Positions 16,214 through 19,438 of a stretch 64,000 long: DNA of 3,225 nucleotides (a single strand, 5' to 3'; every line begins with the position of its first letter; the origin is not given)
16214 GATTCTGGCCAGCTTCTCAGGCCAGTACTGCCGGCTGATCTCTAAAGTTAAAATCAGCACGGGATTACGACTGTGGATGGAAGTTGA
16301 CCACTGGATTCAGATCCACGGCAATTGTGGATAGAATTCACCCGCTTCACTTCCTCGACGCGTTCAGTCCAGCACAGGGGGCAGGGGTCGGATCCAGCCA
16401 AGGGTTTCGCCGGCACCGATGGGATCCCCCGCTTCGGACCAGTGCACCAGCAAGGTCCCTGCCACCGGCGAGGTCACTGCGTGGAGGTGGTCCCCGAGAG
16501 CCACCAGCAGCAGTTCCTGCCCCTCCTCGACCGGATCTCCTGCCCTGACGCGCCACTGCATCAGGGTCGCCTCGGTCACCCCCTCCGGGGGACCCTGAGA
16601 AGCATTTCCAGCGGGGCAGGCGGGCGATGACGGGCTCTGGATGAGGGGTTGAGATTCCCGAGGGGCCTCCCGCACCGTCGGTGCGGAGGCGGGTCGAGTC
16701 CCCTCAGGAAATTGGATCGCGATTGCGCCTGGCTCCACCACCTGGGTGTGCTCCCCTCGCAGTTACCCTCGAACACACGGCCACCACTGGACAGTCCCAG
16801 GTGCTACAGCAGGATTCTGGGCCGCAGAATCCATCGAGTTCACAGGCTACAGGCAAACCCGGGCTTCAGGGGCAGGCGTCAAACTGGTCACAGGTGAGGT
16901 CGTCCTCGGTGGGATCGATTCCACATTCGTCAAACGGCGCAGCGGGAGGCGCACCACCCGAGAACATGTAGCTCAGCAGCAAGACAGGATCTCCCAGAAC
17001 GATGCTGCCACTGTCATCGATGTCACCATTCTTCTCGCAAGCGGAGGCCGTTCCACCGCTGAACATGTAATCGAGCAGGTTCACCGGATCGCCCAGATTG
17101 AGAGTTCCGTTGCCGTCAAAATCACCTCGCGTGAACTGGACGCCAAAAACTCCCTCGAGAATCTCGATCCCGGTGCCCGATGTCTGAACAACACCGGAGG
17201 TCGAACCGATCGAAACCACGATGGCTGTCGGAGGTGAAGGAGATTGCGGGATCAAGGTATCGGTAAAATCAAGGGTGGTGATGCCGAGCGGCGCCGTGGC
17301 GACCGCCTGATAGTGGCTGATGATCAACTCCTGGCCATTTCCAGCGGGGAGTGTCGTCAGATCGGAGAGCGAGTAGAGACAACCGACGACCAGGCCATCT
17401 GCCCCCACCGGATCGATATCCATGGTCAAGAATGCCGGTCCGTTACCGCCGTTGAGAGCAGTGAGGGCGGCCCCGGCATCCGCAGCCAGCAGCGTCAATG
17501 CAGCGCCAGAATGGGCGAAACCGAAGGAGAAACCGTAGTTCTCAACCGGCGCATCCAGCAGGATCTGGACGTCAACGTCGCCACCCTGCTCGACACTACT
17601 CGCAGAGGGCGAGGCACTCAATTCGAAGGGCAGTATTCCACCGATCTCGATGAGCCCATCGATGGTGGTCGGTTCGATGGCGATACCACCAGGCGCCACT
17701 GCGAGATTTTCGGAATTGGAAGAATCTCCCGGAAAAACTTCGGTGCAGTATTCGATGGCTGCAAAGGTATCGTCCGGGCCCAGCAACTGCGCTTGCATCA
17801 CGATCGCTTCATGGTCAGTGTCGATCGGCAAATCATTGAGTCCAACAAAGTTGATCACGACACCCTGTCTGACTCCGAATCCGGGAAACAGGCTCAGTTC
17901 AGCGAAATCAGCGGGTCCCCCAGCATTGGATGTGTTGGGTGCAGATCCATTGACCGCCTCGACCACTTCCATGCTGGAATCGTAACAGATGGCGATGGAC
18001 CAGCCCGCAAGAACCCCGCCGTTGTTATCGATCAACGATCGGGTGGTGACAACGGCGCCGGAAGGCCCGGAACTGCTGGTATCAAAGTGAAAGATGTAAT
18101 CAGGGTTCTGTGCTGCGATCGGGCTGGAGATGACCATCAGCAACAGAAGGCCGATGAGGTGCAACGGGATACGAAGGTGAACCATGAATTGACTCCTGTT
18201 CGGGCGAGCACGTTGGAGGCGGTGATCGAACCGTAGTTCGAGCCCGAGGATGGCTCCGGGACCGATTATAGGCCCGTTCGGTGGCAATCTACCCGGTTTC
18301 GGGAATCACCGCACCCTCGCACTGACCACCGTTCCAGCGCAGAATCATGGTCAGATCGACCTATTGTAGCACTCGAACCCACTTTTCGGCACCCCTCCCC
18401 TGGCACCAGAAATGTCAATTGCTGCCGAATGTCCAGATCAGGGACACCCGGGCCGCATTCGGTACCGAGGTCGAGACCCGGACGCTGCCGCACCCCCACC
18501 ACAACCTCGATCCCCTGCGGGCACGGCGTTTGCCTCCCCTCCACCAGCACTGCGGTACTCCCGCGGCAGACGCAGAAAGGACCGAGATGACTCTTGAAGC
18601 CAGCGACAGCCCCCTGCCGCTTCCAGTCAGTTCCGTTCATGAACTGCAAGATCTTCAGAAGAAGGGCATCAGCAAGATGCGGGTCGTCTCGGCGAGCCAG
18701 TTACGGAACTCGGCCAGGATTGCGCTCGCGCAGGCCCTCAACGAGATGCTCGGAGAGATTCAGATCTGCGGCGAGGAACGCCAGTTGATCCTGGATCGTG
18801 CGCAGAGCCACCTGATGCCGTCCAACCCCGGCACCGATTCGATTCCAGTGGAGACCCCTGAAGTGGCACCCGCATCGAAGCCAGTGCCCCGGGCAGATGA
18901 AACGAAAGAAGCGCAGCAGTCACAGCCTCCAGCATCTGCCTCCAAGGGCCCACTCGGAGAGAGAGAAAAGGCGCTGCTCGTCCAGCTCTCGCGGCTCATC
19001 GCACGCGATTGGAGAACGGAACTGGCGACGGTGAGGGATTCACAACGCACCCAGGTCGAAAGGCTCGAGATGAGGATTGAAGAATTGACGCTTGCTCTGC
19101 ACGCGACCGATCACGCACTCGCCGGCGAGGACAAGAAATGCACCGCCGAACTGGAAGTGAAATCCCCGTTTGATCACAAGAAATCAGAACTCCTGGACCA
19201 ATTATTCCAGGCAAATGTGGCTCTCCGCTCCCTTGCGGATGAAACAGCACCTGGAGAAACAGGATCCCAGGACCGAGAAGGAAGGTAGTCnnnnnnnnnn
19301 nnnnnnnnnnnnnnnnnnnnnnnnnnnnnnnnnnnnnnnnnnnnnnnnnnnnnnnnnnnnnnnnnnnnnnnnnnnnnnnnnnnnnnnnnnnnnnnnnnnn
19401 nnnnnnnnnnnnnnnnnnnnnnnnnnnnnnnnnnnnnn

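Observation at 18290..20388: Two-gene operon encoding a MamK-family actin-like ATPase and an upstream linker/coiled-coil partner, in a genome that also has a full MreB elongasome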

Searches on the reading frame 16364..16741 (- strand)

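Call 41: search_protein_families(library=pfam, proteins=[window:16364-16741:-], max_evalue=0.001)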
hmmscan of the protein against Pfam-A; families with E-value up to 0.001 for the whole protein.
window:16364-16741:- (125 aa): 1 family
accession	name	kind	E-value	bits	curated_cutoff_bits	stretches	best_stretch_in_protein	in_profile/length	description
PF00364.28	Biotin_lipoyl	-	2e-05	24.8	22.1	1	53-114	10-70/73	Biotin-requiring enzyme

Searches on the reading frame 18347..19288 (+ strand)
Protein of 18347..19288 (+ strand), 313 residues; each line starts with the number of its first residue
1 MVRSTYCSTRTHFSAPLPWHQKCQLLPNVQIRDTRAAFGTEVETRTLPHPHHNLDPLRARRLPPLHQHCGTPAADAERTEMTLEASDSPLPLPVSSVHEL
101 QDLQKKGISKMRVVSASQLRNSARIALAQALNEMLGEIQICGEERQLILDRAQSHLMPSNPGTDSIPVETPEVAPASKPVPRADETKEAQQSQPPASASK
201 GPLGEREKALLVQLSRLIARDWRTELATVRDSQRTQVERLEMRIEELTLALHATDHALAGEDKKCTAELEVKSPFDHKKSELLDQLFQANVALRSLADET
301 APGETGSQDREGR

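Call 3: search_protein_families(library=pfam, proteins=[window:18347-19288:+], max_evalue=0.01)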
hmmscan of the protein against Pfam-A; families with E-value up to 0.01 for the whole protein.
window:18347-19288:+ (313 aa): 0 families

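Call 4: search_protein_families(library=ncbifam, proteins=[window:18347-19288:+], max_evalue=0.01)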
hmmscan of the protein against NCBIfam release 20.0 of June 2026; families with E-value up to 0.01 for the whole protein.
window:18347-19288:+ (313 aa): 0 families
